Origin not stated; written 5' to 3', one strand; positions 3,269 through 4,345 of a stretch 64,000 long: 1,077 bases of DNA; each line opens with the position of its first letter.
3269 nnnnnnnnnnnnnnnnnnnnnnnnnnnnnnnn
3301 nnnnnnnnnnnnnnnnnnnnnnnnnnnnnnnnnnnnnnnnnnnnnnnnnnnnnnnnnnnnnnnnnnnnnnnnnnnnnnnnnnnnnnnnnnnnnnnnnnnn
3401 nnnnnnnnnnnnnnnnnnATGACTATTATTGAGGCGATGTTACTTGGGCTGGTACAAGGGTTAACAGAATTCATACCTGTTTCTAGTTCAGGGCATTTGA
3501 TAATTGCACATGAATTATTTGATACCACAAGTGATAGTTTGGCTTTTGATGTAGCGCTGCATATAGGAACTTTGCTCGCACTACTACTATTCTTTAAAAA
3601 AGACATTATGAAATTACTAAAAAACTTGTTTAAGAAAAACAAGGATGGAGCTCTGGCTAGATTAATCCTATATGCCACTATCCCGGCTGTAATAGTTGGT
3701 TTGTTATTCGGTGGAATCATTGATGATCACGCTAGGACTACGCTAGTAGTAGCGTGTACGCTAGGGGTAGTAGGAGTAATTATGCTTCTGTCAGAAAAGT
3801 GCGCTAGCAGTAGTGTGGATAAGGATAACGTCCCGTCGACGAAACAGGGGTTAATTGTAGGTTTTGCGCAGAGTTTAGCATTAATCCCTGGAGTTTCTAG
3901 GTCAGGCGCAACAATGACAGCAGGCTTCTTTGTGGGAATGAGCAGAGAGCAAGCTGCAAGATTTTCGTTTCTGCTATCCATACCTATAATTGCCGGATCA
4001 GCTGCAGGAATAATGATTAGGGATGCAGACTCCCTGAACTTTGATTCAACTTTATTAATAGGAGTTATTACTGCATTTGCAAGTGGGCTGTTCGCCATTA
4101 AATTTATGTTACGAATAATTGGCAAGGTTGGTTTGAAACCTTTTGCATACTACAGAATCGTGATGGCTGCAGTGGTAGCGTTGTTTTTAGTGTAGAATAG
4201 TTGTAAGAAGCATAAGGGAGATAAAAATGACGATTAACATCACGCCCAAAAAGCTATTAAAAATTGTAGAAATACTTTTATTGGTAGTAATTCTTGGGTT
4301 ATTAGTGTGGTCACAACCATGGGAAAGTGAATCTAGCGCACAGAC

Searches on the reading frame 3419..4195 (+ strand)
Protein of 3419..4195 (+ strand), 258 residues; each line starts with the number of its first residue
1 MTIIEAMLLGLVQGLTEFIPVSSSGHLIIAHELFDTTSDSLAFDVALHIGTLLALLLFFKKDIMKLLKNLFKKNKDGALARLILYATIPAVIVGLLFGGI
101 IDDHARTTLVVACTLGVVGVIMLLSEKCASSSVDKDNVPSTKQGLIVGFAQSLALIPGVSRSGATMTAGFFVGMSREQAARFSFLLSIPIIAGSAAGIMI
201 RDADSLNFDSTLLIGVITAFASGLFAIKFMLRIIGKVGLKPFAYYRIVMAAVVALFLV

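Call 13: find_encoding_contigs(protein=window:3419-4195:+, flank=3000, max_places=10)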
Protein window:3419-4195:+ (258 aa): 2 contigs read that carry it; 1 place shown.
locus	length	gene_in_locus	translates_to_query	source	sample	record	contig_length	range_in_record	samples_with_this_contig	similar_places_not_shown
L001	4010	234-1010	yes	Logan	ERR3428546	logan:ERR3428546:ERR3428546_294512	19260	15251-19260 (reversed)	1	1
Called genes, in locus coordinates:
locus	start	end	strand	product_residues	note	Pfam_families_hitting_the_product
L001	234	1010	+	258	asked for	PF02673:BacA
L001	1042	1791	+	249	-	PF04402:SIMPL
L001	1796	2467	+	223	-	-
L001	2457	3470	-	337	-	-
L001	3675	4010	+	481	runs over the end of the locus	-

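Call 73: search_protein_families(library=pfam, proteins=[window:3419-4192:+], max_evalue=0.001)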
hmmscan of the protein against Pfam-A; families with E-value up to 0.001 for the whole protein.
window:3419-4192:+ (258 aa): 1 family
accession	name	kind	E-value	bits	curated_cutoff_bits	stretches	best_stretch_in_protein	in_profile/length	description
PF02673.24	BacA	-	1e-77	261.8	33.4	1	6-252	1-257/257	Bacitracin resistance protein BacA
